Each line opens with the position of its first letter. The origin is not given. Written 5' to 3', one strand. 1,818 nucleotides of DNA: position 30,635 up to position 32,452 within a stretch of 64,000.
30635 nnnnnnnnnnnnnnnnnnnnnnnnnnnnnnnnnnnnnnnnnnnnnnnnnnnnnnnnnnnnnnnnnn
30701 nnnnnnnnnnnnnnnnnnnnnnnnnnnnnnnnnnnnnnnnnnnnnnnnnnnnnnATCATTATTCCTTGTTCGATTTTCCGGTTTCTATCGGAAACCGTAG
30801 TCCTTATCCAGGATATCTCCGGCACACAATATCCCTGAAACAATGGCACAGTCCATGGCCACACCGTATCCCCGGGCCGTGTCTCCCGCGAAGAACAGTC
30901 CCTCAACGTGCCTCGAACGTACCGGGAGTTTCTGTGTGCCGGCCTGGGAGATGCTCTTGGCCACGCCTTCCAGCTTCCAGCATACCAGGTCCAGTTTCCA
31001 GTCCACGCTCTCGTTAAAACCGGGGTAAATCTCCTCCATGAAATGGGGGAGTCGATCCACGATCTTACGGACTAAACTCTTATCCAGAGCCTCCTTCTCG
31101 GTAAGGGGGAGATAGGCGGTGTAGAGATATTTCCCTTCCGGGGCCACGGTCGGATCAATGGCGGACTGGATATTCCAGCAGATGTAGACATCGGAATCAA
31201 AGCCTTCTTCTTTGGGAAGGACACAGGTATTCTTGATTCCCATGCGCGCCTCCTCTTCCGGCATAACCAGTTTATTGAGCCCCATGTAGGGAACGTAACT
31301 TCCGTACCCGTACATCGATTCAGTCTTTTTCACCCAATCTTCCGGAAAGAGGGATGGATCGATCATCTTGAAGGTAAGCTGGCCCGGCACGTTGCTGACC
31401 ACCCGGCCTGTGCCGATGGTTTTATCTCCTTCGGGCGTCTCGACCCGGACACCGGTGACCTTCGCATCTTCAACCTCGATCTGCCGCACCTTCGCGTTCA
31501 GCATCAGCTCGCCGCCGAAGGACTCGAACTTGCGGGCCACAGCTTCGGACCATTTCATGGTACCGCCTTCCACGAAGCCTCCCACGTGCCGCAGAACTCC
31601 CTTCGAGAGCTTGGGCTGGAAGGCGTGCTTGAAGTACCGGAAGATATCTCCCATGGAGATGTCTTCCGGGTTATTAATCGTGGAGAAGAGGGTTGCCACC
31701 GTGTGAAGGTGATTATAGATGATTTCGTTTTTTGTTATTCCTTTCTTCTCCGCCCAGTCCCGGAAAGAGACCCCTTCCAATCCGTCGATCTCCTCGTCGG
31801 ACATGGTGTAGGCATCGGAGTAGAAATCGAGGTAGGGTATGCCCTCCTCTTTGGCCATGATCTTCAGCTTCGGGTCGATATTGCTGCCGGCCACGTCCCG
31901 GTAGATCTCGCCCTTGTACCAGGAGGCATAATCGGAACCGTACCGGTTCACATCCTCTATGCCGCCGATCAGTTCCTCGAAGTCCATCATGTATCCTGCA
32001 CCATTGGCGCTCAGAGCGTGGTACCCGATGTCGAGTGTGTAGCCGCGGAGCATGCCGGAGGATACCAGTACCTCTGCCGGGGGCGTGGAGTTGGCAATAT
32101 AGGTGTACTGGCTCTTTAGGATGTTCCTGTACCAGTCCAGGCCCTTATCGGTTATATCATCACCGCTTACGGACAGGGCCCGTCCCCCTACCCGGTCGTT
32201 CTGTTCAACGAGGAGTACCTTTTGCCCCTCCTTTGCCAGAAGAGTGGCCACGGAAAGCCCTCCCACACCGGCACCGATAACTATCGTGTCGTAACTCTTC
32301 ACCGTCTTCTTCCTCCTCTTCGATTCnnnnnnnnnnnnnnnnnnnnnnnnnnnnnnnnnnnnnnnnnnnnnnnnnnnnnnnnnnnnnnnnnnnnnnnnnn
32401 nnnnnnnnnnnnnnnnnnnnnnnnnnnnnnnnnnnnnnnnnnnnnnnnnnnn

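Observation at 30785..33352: CrtI-family flavoprotein and CrtC/AttH-like putative hydratase embedded in the beta-oxidation supercluster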

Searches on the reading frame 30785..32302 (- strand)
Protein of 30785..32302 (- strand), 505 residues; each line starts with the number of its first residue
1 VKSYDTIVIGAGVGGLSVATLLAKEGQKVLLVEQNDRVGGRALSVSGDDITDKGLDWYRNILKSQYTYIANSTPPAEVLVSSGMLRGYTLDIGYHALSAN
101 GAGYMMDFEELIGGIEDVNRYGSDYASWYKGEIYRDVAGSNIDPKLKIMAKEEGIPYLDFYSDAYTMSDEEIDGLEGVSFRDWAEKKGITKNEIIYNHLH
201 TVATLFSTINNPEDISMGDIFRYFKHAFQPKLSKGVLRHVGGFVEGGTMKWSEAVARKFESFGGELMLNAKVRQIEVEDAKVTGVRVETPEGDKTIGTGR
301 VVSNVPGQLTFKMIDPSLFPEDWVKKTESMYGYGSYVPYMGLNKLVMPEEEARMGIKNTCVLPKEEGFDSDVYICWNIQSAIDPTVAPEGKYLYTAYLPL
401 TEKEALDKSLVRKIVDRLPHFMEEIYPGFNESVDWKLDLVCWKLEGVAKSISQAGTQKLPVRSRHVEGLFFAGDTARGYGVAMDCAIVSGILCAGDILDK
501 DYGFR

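Call 3: search_protein_families(library=pfam, proteins=[window:30785-32302:-])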
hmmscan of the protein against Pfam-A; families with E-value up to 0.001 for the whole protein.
window:30785-32302:- (505 aa): 12 families
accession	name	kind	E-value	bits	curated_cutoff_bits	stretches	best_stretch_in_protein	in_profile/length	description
PF01593.30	Amino_oxidase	-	4.5e-25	89.3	19.8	1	14-498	2-443/443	Flavin containing amine oxidoreductase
PF13450.12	NAD_binding_8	-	4.4e-11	43.3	21.9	1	8-57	1-51/68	NAD(P)-binding Rossmann-like domain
PF01266.30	DAO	-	5.2e-11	43.1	27.9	1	5-42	1-38/353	FAD dependent oxidoreductase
PF00890.30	FAD_binding_2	-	4.2e-08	33.2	20.4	1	5-42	1-37/414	FAD binding domain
PF12831.13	FAD_oxidored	-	4.7e-08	33.2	27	1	5-43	1-39/416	FAD dependent oxidoreductase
PF00070.33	Pyr_redox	-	1.9e-07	31.9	22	0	6-41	2-36/82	Pyridine nucleotide-disulphide oxidoreductase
PF00996.24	GDI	-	6.9e-07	28.6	23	1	3-46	4-47/436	GDP dissociation inhibitor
PF03486.20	HI0933_like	-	4.9e-06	26.6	50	1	5-47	2-43/244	HI0933-like protein Rossmann domain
PF07992.20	Pyr_redox_2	-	6.1e-06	26.3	26.1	1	4-39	1-37/291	Pyridine nucleotide-disulphide oxidoreductase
PF01946.23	Thi4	-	0.00045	20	26.2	1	4-41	18-56/235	Thi4 family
PF01494.25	FAD_binding_3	-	0.00053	19.8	22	0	4-36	2-34/349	FAD binding domain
PF01134.28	GIDA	-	0.00073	19.1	22.1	0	5-36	1-33/391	Glucose inhibited division protein A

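Call 5: search_protein_families(library=ncbifam, proteins=[window:30785-32302:-], max_evalue=0.01)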
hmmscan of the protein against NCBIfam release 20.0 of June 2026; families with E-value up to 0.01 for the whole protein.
window:30785-32302:- (505 aa): 102 families (the best 25 are shown)
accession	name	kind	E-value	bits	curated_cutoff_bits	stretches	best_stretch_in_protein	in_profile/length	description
NF058655.1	CrtID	equivalog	7.7e-19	67.9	640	2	7-58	2-54/478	bifunctional phytoene desaturase/3,4-desaturase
TIGR02734.1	crtI_fam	subfamily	1.5e-18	66.8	238.1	2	6-46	1-41/504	phytoene desaturase family protein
TIGR02730.1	carot_isom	equivalog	1.9e-14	53.4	586.9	2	238-436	216-418/493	carotenoid isomerase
TIGR03467.1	HpnE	equivalog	2.2e-13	50.3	283.05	1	7-51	2-46/430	hydroxysqualene dehydroxylase HpnE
NF005560.0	PRK07233.1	equivalog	4.6e-13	48.8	252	2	7-48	4-45/435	hypothetical protein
NF045689.1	BCarotKetCrtO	equivalog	1.8e-12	46.6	1000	2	1-42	1-42/563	beta-carotene ketolase CrtO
TIGR02733.1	desat_CrtD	equivalog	2.5e-12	46.2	549.7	2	6-42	4-40/492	C-3',4' desaturase CrtD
NF045637.1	carotdesatCrtDProt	equivalog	2.6e-12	46.1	580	2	7-46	2-41/485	1-hydroxycarotenoid 3,4-desaturase CrtD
TIGR02731.1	phytoene_desat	equivalog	3.1e-11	42.7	569.4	2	172-309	142-276/453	15-cis-phytoene desaturase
NF004789.0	PRK06134.1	subfamily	2.4e-10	39.6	747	1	3-44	12-53/581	FAD-dependent oxidoreductase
NF005548.0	PRK07208.1-4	equivalog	1.1e-09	37.4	389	2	5-46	5-46/488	hypothetical protein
TIGR00562.1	proto_IX_ox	equivalog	1.4e-09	37.1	97.85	1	5-45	4-46/470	protoporphyrinogen oxidase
NF005545.0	PRK07208.1-1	equivalog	1.7e-09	36.6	451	2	3-42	7-47/504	hypothetical protein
NF009476.0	PRK12839.1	equivalog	2e-09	36.2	940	1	3-47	8-51/572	FAD-dependent oxidoreductase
NF006130.0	PRK08274.1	equivalog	2.4e-08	33.2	369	2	2-37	4-39/467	FAD-dependent tricarballylate dehydrogenase TcuA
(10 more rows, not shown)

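Call 7: search_solved_structures(query=window:30785-32302:-, max_evalue=0.001)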
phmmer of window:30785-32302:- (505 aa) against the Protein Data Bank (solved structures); distinct sequences matched with E-value up to 0.001: 66 (the best 60 are shown).
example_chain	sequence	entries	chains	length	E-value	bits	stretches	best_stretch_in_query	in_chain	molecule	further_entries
5mog_A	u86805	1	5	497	2.4e-10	42.8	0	4-60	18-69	Phytoene dehydrogenase, chloroplastic/chromoplastic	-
4dgk_A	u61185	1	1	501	1.2e-09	40.4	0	6-44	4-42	Phytoene dehydrogenase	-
2yg6_A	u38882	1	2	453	1.5e-06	30.2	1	5-47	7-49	PUTRESCINE OXIDASE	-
6cr0_A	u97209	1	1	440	4.7e-06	28.6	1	2-45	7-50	(S)-6-hydroxynicotine oxidase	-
2bxr_A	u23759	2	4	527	5.3e-06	28.4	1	4-50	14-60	AMINE OXIDASE [FLAVIN-CONTAINING] A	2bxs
2z5y_A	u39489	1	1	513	5.5e-06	28.4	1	4-50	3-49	Amine oxidase [flavin-containing] A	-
2z5x_A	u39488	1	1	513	5.5e-06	28.4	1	4-50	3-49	Amine oxidase [flavin-containing] A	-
2yg7_A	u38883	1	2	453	6.6e-06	28.1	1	5-47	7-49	PUTRESCINE OXIDASE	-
2yg3_A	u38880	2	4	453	6.9e-06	28.1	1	5-47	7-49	PUTRESCINE OXIDASE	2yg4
2yg5_A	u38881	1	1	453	7e-06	28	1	5-47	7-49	PUTRESCINE OXIDASE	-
6lqc_A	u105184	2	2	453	9.5e-06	27.6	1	4-48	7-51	Cyclohexylamine Oxidase | Amine oxidase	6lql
3nrn_A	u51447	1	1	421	1.3e-05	27.2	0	6-44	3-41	uncharacterized protein PF1083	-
7eme_A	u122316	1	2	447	1.8e-05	26.7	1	6-59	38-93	NAD(P)/FAD-dependent oxidoreductase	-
8i6i_A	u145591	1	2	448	1.8e-05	26.7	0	5-45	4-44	Amine oxidase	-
3ka7_A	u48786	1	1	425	2.2e-05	26.4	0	6-46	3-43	Oxidoreductase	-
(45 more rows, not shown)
